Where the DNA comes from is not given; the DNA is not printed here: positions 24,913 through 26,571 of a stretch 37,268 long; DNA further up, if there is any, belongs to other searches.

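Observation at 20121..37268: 17-kb candidate catabolic island built around three cytoplasmic LVIVD beta-propeller paralogs; pathway not recognisable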

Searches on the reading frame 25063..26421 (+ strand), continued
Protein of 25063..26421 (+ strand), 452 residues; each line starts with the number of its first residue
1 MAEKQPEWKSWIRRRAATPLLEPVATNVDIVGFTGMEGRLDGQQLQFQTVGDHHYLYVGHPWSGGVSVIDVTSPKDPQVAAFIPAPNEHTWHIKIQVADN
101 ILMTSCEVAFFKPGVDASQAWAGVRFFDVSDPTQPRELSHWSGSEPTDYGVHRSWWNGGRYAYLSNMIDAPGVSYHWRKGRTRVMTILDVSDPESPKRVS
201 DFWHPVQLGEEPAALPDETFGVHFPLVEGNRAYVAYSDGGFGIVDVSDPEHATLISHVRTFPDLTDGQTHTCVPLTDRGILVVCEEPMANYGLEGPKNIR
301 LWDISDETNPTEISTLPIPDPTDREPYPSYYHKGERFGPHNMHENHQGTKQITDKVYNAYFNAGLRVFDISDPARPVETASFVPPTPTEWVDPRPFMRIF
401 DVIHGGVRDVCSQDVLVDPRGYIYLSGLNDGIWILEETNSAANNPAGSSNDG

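Call 79: search_protein_families(library=ncbifam, proteins=[L092:11244-12806:+, L093:12215-14170:+, L092:8557-9360:-, L093:11378-12178:+], max_evalue=1e-10)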
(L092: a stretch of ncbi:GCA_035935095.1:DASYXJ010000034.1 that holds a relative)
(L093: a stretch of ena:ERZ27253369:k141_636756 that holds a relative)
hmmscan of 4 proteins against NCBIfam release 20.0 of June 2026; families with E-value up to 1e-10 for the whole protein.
L092:11244-12806:+ (521 aa): 102 families (the best 25 are shown)
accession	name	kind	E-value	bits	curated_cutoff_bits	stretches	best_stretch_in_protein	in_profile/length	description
NF004837.0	PRK06187.1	subfamily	9.6e-155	515.8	476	1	2-516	9-525/531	long-chain-fatty-acid--CoA ligase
NF005676.0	PRK07470.1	equivalog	3.7e-145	484.6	774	1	1-512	20-528/544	acyl-CoA synthetase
NF006182.0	PRK08316.1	subfamily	1.3e-129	433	663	1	3-513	13-517/523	fatty acyl-CoA synthetase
NF005801.1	PRK07656.1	equivalog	2.3e-100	336.6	657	1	4-510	4-500/500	FadD3 family acyl-CoA ligase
NF005307.0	PRK06839.1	equivalog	7.2e-100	335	748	1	7-511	8-491/496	o-succinylbenzoate--CoA ligase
NF006181.0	PRK08314.1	subfamily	2e-97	326.8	705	2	135-513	182-554/563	long-chain-fatty-acid--CoA ligase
NF004838.1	PRK06188.1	equivalog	4.1e-97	325.7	875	1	3-514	11-524/524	fatty-acid--CoA ligase FadD8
NF002966.0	PRK03640.1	equivalog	7.5e-97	324.9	556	1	7-512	8-479/483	o-succinylbenzoate--CoA ligase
NF005857.1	PRK07786.1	exception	1.5e-96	323.9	733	1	12-513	20-512/513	fatty-acid--CoA ligase FadD5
NF052269.1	Staph_lig_FadD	equivalog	3e-96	322.7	650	1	16-510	15-490/499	long-chain-fatty-acid--CoA ligase FadD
NF005702.0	PRK07514.1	subfamily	1.2e-95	320.8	558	1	15-513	17-500/506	malonyl-CoA synthase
NF006020.0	PRK08162.1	subfamily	1.1e-93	314.5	677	1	7-512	25-537/545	acyl-CoA synthetase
NF009233.0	PRK12583.1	subfamily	1.5e-93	314.1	832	1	3-515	20-552/558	fatty acid CoA ligase family protein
NF004797.0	PRK06145.1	equivalog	1.3e-92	310.8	850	1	11-513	12-495/499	acyl-CoA synthetase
NF009071.0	PRK12406.1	subfamily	3e-92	309.7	701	1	20-520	6-509/510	acyl-CoA synthetase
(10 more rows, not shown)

L093:12215-14170:+ (652 aa): 83 families (the best 25 are shown)
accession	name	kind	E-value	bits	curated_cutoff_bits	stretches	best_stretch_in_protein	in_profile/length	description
NF001208.0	PRK00174.1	subfamily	7.7e-182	606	657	1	25-645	18-642/649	acetate--CoA ligase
TIGR02188.1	Ac_CoA_lig_AcsA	equivalog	5.6e-180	599.7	724.95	1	32-644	3-626/629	acetate--CoA ligase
NF002937.0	PRK03584.1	subfamily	1.2e-138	463.2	639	1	9-644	5-648/657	acetoacetate--CoA ligase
NF007815.0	PRK10524.1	equivalog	3.6e-128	428.8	955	1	35-648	3-627/629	propionate--CoA ligase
TIGR02316.1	propion_prpE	equivalog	9.4e-124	414.3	827.4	1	35-648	2-626/628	propionate--CoA ligase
TIGR01217.1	ac_ac_CoA_syn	equivalog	2.6e-118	396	520.9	1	11-641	6-641/652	acetoacetate--CoA ligase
NF003313.0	PRK04319.1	equivalog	4.3e-110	368.6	729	1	76-636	32-573/574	acetate--CoA ligase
NF004837.0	PRK06187.1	subfamily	1.1e-66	225.2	476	1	116-623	31-521/531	long-chain-fatty-acid--CoA ligase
NF047394.1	AcylCoAsynMbcS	equivalog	8.6e-63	212.7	850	1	95-623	19-519/525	acyl-CoA synthetase MbcS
TIGR02262.1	benz_CoA_lig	subfamily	1.1e-55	189.4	375.25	1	115-621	27-506/508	benzoate-CoA ligase family protein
TIGR03098.1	ligase_PEP_1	hypoth_equivalog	6.5e-53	180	592.35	1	98-622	10-516/517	acyl-CoA ligase (AMP-forming), exosortase A system-associated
NF005714.0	PRK07529.1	subfamily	4.7e-52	177.2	632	1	93-625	35-577/640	acyl-CoA synthetase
TIGR01733.1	AA-adenyl-dom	subfamily_domain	9.8e-49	166.2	317.4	1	120-551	1-408/409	amino acid adenylation domain-containing protein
NF006182.0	PRK08316.1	subfamily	1.2e-48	165.9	663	1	93-622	16-515/523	fatty acyl-CoA synthetase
NF006181.0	PRK08314.1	subfamily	3.1e-48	164.4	705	1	117-622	48-552/563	long-chain-fatty-acid--CoA ligase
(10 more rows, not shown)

L092:8557-9360:- (267 aa): 4 families
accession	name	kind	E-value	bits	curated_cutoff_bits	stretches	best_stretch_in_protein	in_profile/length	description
NF007849.0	PRK10558.1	equivalog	3.8e-39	134.6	393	1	9-263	16-255/256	2-dehydro-3-deoxyglucarate aldolase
TIGR02311.1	HpaI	equivalog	1.5e-38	132.6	368.8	1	6-262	6-248/249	4-hydroxy-2-oxoheptanedioate aldolase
TIGR03239.1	GarL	equivalog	9.2e-38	130.2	406.75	1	8-263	8-248/249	2-dehydro-3-deoxyglucarate aldolase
NF007521.0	PRK10128.1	equivalog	3.7e-34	118.4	441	1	5-264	11-256/267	2-keto-3-deoxy-L-rhamnonate aldolase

L093:11378-12178:+ (267 aa): 4 families
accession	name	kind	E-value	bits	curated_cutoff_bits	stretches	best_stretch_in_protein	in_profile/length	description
TIGR02311.1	HpaI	equivalog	1.5e-39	136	368.8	1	4-251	3-247/249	4-hydroxy-2-oxoheptanedioate aldolase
NF007849.0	PRK10558.1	equivalog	1.9e-39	135.6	393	1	4-249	10-251/256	2-dehydro-3-deoxyglucarate aldolase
TIGR03239.1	GarL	equivalog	5.3e-38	131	406.75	1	4-248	3-243/249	2-dehydro-3-deoxyglucarate aldolase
NF007521.0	PRK10128.1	equivalog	6.8e-27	94.7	441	1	4-252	9-254/267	2-keto-3-deoxy-L-rhamnonate aldolase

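Call 93: predict_structure(alignment_id=A3)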
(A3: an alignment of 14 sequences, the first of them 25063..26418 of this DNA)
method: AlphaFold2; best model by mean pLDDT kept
length: 452 residues; sequences in the alignment: 14
mean_pLDDT: 83.7   pTM: 0.87
mean pLDDT of the five models: 83.7, 83.2, 83.1, 82.9, 82.5
residues with pLDDT >= 90: 251; 70-90: 122; 50-70: 29; < 50: 50
segments of 3 or more residues with pLDDT < 50: 1-15, 289-294, 395-411, 441-452
pLDDT, mean of each block of 10 residues (from residue 1): 40 61 95 93 93 96 92 98 93 91 89 79 95 97 79 92 93 76 94 96 86 71 94 91 97 93 72 95 78 64 98 93 86 73 93 95 92 97 83 48 40 85 90 89 33 31
secondary structure, 60 per line:
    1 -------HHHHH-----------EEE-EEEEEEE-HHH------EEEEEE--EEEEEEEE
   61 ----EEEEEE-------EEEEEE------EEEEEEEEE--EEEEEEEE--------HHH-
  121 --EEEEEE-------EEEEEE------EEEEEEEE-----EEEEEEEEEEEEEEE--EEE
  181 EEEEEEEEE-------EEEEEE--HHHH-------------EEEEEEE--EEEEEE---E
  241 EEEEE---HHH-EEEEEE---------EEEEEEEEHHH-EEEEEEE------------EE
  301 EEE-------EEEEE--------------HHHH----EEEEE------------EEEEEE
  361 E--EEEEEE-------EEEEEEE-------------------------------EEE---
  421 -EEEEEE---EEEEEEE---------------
elements in order: H8-12 E24-26 E28-34 E45-50 E53-60 E65-70 E78-83 E90-98 E101-108 E123-128 E136-141 E148-155 E161-175 E178-189 E197-202 H205-208 E222-228 E231-236 E240-245 E253-258 E268-275 E280-286 E299-303 E311-315 H330-333 E338-342 E355-361 E364-369 E377-383 E415-417 E422-427 E431-437

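Call 96: fold_search(model_id=the predicted structure, library=pdb)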
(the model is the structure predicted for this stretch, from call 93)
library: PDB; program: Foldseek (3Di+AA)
matches with E <= 10: 1430; with E <= 0.001: 867
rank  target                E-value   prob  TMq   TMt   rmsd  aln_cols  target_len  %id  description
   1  5hrm_B                2.3e-16  1.00  0.61  0.56   7.8       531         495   17  Crystal structure of phosphotriesterase from Sphingobium sp. TCM1 (released 2016-07-13)
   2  5hrm_A                1.1e-15  1.00  0.62  0.57   7.7       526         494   18  Crystal structure of phosphotriesterase from Sphingobium sp. TCM1 (released 2016-07-13)
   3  9sob_Q                1.3e-09  1.00  0.50  0.60   8.0       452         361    9  Structural Model of the Nuclear Pore Complex in Arabidopsis thaliana (released 2025-11-05)
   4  6wnx_G                1.8e-09  1.00  0.47  0.52   6.3       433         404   10  FBXW11-SKP1 in complex with a pSer33/pSer37 Beta-Catenin peptide (released 2020-05-06)
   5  7t1y_B                3.4e-09  1.00  0.45  0.46  11.4       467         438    9  Structure of the Fbw7-Skp1-MycCdegron complex (released 2022-02-16)
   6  6m93_A                3.7e-09  1.00  0.48  0.53   6.0       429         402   11  Monophosphorylated pSer33 b-Catenin peptide, b-TrCP/Skp1, NRX-1933 ternary complex (released 2019-04-03)
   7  6wnx_D                4.6e-09  1.00  0.48  0.53   6.0       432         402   10  FBXW11-SKP1 in complex with a pSer33/pSer37 Beta-Catenin peptide (released 2020-05-06)
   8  6wnx_A                5.3e-09  1.00  0.50  0.55   5.9       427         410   11  FBXW11-SKP1 in complex with a pSer33/pSer37 Beta-Catenin peptide (released 2020-05-06)
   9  6ttu_T                5.3e-09  1.00  0.46  0.52   7.5       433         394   12  Ubiquitin Ligation to substrate by a cullin-RING E3 ligase at 3.7A resolution: NEDD8-CUL1-RBX1 N98R-SKP1-monomeric b-T (released 2020-02-12)
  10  9tdz_A                5.6e-09  1.00  0.48  0.59   5.7       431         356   10  Crystal structure of beta-TrCP bound by diphosphorylated claspin degron peptide (released 2026-04-08)
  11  6m90_A                6.5e-09  1.00  0.47  0.52   5.6       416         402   11  Monophosphorylated pSer33 b-Catenin peptide, b-TrCP/Skp1, NRX-2776 ternary complex (released 2019-04-03)
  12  6m92_A                6.9e-09  1.00  0.50  0.56   7.5       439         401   11  Monophosphorylated pSer33 b-Catenin peptide, b-TrCP/Skp1, NRX-2663 ternary complex (released 2019-04-03)
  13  2ovr_B                7.2e-09  1.00  0.41  0.42  10.7       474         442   12  Structure of the Skp1-Fbw7-CyclinEdegN complex (released 2007-04-24)
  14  6g6m                  8.0e-09  1.00  0.45  0.60   5.7       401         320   10  Crystal structure of the computationally designed Tako8 protein in P42212 (released 2018-11-28)
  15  4h5j_A                8.0e-09  1.00  0.51  0.65   6.4       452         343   12  Crystal Structure of the Guanine Nucleotide Exchange Factor Sec12 (P64 form) (released 2012-11-07)
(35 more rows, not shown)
